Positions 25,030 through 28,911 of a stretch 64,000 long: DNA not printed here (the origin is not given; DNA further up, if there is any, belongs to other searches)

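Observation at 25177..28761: Stand-alone 1194-aa RecQ-family helicase with about 300 aa N-terminal and about 545 aa C-terminal unassigned regions: candidate single-gene defence or anti-MGE system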

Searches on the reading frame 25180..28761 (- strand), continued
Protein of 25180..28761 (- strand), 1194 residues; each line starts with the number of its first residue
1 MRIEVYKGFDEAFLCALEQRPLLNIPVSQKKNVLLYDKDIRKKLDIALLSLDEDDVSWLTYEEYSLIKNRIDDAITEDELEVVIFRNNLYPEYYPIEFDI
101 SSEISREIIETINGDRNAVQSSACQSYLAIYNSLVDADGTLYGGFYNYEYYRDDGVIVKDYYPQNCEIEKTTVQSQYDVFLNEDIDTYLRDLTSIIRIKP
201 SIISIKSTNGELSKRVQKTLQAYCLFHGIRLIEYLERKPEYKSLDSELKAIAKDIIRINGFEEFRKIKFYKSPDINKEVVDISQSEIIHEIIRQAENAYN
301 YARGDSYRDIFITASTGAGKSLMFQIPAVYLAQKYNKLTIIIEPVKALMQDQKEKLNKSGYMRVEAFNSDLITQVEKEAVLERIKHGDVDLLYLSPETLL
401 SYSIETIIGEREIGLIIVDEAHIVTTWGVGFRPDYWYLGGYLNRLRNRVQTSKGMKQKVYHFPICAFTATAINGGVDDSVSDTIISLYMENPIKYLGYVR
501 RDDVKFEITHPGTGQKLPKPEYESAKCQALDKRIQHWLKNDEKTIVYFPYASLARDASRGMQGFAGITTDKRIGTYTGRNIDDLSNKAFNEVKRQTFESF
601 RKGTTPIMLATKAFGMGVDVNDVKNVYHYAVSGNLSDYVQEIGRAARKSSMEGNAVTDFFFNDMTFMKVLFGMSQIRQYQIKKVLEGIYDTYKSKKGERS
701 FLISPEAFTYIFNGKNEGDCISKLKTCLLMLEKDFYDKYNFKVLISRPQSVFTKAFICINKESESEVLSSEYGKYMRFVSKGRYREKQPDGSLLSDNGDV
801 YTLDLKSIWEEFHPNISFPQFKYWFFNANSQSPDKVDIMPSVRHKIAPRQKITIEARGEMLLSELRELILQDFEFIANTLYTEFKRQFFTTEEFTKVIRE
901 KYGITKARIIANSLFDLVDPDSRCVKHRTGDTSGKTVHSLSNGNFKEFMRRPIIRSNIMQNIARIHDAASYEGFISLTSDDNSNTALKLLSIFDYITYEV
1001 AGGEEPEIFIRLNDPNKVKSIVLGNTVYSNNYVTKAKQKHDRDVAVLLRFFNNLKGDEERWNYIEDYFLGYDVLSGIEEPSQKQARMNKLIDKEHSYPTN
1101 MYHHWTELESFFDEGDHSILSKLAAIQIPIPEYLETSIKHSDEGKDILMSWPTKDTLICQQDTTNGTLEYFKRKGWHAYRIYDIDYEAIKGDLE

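Call 29: search_solved_structures(query=window:25180-28761:-, max_evalue=0.01)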
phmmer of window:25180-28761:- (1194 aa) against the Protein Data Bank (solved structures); distinct sequences matched with E-value up to 0.01: 103 (the best 60 are shown).
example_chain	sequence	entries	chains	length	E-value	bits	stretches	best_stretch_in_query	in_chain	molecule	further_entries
4tmu_A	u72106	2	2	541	9.1e-28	99.7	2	308-441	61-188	RecQ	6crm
8rl5_A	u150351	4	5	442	5.2e-27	97.2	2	307-446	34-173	ATP-dependent DNA helicase Q5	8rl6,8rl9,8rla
7zms_A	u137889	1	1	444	5.3e-27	97.2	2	307-446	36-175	ATP-dependent DNA helicase Q5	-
5lb5_A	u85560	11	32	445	5.3e-27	97.2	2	307-446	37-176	ATP-dependent DNA helicase Q5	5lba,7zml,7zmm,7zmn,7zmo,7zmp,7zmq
5lb3_B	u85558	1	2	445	5.3e-27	97.2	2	307-446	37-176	ATP-dependent DNA helicase Q5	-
5lb8_A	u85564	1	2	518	8.8e-27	96.5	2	307-446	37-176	ATP-dependent DNA helicase Q5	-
8qw9_R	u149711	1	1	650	1.7e-26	95.5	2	307-446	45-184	ATP-dependent DNA helicase Q5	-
8qq2_R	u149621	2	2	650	1.7e-26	95.5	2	307-446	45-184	ATP-dependent DNA helicase Q5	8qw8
9ei2_U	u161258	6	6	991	5.7e-26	93.8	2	307-446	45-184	ATP-dependent DNA helicase Q5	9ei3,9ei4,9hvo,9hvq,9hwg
1oyw_A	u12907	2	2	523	7.3e-26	93.4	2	306-444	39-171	ATP-dependent DNA helicase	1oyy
9ei1_U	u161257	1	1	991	7.2e-25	90.1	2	307-446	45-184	ATP-dependent DNA helicase Q5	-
4q47_A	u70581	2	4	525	7.6e-23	83.4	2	311-442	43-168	DNA helicase RecQ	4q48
9i22_A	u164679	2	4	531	2.3e-20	75.2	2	308-441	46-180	ATP-dependent DNA helicase Q1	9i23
5lst_A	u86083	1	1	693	3.2e-20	74.8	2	311-438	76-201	ATP-dependent DNA helicase Q4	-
4u7d_A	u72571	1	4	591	3.2e-20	74.7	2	308-441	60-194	ATP-dependent DNA helicase Q1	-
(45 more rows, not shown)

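Call 54: find_encoding_contigs(protein=P0035, flank=9000, max_places=2)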
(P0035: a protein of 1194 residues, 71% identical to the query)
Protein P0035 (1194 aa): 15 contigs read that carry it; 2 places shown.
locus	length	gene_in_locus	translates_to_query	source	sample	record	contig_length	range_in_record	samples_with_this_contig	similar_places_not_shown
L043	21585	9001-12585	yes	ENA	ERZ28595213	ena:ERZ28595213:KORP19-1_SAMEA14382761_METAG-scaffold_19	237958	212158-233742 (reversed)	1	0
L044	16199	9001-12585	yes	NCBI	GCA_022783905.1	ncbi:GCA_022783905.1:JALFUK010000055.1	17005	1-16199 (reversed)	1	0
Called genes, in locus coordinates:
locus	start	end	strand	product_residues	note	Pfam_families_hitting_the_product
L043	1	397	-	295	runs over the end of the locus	PF00288:GHMP_kinases_N, PF08544:GHMP_kinases_C (weak)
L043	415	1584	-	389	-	PF04015:DUF362, PF00037:Fer4 (faint), PF12797:Fer4_2 (faint), PF12837:Fer4_6 (faint), PF12838:Fer4_7, PF13237:Fer4_10, PF14697:Fer4_21 (weak)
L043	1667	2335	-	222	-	PF00574:CLP_protease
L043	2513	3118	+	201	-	PF06130:PTAC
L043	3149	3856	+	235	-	-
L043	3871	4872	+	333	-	PF14057:GGGtGRT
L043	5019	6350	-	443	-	PF14659:Phage_int_SAM_3, PF00589:Phage_integrase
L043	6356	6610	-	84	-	PF12728:HTH_17 (weak)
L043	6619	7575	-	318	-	PF23343:REP_ORF2-G2P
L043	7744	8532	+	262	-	-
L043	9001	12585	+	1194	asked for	PF00270:DEAD, PF04851:ResIII (weak), PF00271:Helicase_C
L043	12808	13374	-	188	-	PF00239:Resolvase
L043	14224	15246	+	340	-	PF13280:WYL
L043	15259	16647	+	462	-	-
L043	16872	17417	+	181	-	PF01885:PTS_2-RNA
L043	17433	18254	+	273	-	-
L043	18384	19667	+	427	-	PF00004:AAA, PF01434:Peptidase_M41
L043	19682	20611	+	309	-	-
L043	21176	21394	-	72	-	PF07022:Phage_CI_repr (weak), PF12844:HTH_19, PF13443:HTH_26 (weak), PF13560:HTH_31, PF01381:HTH_3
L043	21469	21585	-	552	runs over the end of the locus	PF07963:N_methyl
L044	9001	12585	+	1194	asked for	PF00270:DEAD, PF04851:ResIII (weak), PF00271:Helicase_C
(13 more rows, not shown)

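Call 55: find_encoding_contigs(protein=P0091, flank=9000, max_places=2)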
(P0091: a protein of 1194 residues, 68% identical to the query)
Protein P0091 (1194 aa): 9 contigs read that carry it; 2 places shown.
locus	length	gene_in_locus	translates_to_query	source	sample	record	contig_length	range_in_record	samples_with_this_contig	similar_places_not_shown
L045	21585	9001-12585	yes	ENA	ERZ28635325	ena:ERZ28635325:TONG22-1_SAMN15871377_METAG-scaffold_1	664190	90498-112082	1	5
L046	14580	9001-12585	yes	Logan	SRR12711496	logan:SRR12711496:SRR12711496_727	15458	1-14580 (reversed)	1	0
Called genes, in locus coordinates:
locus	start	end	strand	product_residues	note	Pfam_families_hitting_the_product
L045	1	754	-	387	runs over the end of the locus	PF00999:Na_H_Exchanger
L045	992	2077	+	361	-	PF00149:Metallophos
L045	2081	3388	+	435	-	PF01229:Glyco_hydro_39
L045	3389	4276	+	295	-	PF00892:EamA (weak)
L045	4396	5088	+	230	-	PF01408:GFO_IDH_MocA, PF22725:GFO_IDH_MocA_C3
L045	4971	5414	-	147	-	PF00440:TetR_N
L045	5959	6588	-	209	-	PF00005:ABC_tran, PF13304:AAA_21 (faint)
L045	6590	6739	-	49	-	-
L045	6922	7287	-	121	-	PF01297:ZnuA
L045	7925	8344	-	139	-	PF01475:FUR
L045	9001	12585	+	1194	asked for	PF00270:DEAD, PF04851:ResIII, PF00271:Helicase_C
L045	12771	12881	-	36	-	-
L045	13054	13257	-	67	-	-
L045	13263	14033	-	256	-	PF06044:DpnI, PF17726:DpnI_C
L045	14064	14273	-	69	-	-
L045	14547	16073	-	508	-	PF00117:GATase, PF07722:Peptidase_C26, PF02540:NAD_synthase, PF00958:GMP_synt_C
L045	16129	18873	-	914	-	PF07517:SecA_DEAD, PF00270:DEAD (weak), PF01043:SecA_PP_bind, PF21090:P-loop_SecA, PF00271:Helicase_C (faint), PF07516:SecA_SW, PF02810:SEC-C (weak)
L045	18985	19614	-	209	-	PF14520:HHH_5 (faint), PF00730:HhH-GPD, PF00633:HHH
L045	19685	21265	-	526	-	PF07523:Big_3, PF00404:Dockerin_1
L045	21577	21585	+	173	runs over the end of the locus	PF02525:Flavodoxin_2, PF03358:FMN_red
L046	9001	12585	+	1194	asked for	PF00270:DEAD, PF04851:ResIII, PF00271:Helicase_C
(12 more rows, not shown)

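Call 56: find_encoding_contigs(protein=P0011, flank=9000, max_places=2)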
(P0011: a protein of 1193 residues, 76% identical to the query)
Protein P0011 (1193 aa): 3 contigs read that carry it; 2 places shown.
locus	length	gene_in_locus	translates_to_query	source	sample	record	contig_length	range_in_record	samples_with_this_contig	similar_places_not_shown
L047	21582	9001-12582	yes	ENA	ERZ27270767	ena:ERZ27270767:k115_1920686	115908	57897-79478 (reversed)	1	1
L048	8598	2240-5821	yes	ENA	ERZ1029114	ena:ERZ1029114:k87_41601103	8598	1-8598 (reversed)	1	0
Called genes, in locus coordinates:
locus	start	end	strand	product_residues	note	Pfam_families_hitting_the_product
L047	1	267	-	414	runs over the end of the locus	PF00149:Metallophos, PF12850:Metallophos_2 (weak)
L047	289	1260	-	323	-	PF13280:WYL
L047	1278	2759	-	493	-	PF11074:DUF2779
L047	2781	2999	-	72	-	-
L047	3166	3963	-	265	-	-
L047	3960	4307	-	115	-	-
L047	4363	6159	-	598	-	PF08238:Sel1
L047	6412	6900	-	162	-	-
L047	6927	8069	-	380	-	PF00533:BRCT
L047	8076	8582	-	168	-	-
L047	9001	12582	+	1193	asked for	PF00270:DEAD, PF04851:ResIII, PF00271:Helicase_C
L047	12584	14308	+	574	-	PF13361:UvrD_C (weak), PF13245:AAA_19 (faint), PF09848:SLFN-g3_helicase, PF13538:UvrD_C_2 (weak)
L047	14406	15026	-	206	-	-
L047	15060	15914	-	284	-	PF01541:GIY-YIG (weak)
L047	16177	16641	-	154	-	PF00588:SpoU_methylase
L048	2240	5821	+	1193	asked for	PF00270:DEAD, PF04851:ResIII, PF00271:Helicase_C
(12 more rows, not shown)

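Call 61: search_protein_families(library=pfam, proteins=[L016:1454-3301:+, L016:3316-3867:+, L016:7664-8293:+, L016:794-1339:+, L023:11261-11833:+, L023:11945-13480:+, L023:13613-19102:-, L023:6033-6869:+, L023:7019-7843:+, L023:4539-5573:+], max_evalue=0.001)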
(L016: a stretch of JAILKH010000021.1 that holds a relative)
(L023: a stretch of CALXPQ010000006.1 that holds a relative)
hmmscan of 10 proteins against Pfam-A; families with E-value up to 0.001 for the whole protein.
L016:1454-3301:+ (616 aa): 9 families
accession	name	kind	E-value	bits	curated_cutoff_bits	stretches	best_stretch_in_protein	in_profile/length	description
PF13245.12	AAA_19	-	1e-11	45.6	25.1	1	12-154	3-132/134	AAA domain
PF00580.27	UvrD-helicase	-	2.6e-10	40.9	23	1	110-154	212-254/271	UvrD/REP helicase N-terminal domain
PF13401.12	AAA_22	-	1.2e-06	29.3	27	1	21-146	6-122/130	AAA domain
PF13604.12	AAA_30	-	4.3e-06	27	27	1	6-150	2-127/191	AAA domain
PF00270.35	DEAD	-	1.9e-05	24.9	26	1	9-132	3-140/167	DEAD/DEAH box helicase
PF01443.25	Viral_helicase1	-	2.7e-05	24.5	21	1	23-162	1-110/228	Viral superfamily 1 RNA helicase core domain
PF13366.12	PDDEXK_3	-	4.2e-05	24.3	22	1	524-566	66-108/117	PD-(D/E)XK nuclease superfamily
PF25199.1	nSTAND_NTPase5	-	0.00035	20.8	34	0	21-143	42-129/145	Novel STAND NTPase 5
PF13173.12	AAA_14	-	0.00098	19.6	27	0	31-155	13-106/129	AAA domain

L016:3316-3867:+ (184 aa): 1 family
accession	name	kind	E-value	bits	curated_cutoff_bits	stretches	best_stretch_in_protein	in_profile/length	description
PF16473.11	Rv2179c-like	-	6.7e-05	23.1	27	1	63-169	77-173/177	3'-5' exoribonuclease Rv2179c-like domain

L016:7664-8293:+ (210 aa): 6 families
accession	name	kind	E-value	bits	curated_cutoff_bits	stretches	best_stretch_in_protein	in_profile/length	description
PF13649.12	Methyltransf_25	-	3e-12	47.5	27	1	53-141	1-97/97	Methyltransferase domain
PF08242.18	Methyltransf_12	-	6.4e-09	36.9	30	1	54-143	1-98/98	Methyltransferase domain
PF13489.12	Methyltransf_23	-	6.4e-09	36.2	27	1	38-143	11-114/164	Methyltransferase domain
PF08241.18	Methyltransf_11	-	1.5e-08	35.6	21.2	1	54-144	1-94/95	Methyltransferase domain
PF03848.20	TehB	-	2.6e-07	30.7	20.4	1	49-141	30-128/193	Tellurite resistance protein TehB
PF05891.18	Methyltransf_PK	-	3.1e-06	27.3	27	1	47-144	53-158/218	AdoMet dependent proline di-methyltransferase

L016:794-1339:+ (182 aa): 1 family
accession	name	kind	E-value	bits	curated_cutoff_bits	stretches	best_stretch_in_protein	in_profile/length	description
PF01580.24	FtsK_SpoIIIE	-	1.6e-18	67.4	24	1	2-107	85-220/221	FtsK/SpoIIIE family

L023:11261-11833:+ (191 aa): 2 families
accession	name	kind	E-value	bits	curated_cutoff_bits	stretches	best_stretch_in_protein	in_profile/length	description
PF00156.33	Pribosyltran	-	3.8e-14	52.7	26.3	1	49-171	16-127/158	Phosphoribosyl transferase domain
PF15609.12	PRTase_2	-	0.00074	19.5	28.8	1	55-150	42-138/188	Phosphoribosyl transferase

L023:11945-13480:+ (512 aa): 6 families
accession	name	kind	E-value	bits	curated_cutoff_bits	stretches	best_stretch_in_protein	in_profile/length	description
PF00117.34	GATase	-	7.2e-48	163.2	22.8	1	9-188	2-188/190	Glutamine amidotransferase class-I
PF00958.27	GMP_synt_C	-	6.3e-43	145.2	27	1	420-511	2-92/92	GMP synthase C terminal domain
PF02540.23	NAD_synthase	-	1.6e-11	44.2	21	1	208-288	10-90/242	NAD synthase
PF07722.19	Peptidase_C26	-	2.1e-08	34.6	20.5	1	70-172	99-219/219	Peptidase C26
PF03054.22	tRNA_Me_trans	-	8.1e-06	26.1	20.6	1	218-249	2-32/202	tRNA methyl transferase HUP domain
PF06508.19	QueC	-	0.00093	19.2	22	0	218-278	1-59/210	Queuosine biosynthesis protein QueC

L023:13613-19102:- (1830 aa): 0 families

L023:6033-6869:+ (279 aa): 0 families

L023:7019-7843:+ (275 aa): 0 families

L023:4539-5573:+ (345 aa): 0 families

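Call 63: find_related_loci(query=window:25180-28761:-, collection=viral_contigs, flank=8000)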
Query window:25180-28761:- (1194 aa) in viral_contigs; peptide patterns used: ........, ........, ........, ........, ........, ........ (x = any residue, [..] = any of these).
1 stretches matched a pattern; 1 encode a relative of the query (tblastn E <= 1e-3); 1 distinct loci.
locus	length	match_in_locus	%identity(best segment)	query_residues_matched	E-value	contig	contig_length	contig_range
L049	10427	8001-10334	60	1-782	0e+0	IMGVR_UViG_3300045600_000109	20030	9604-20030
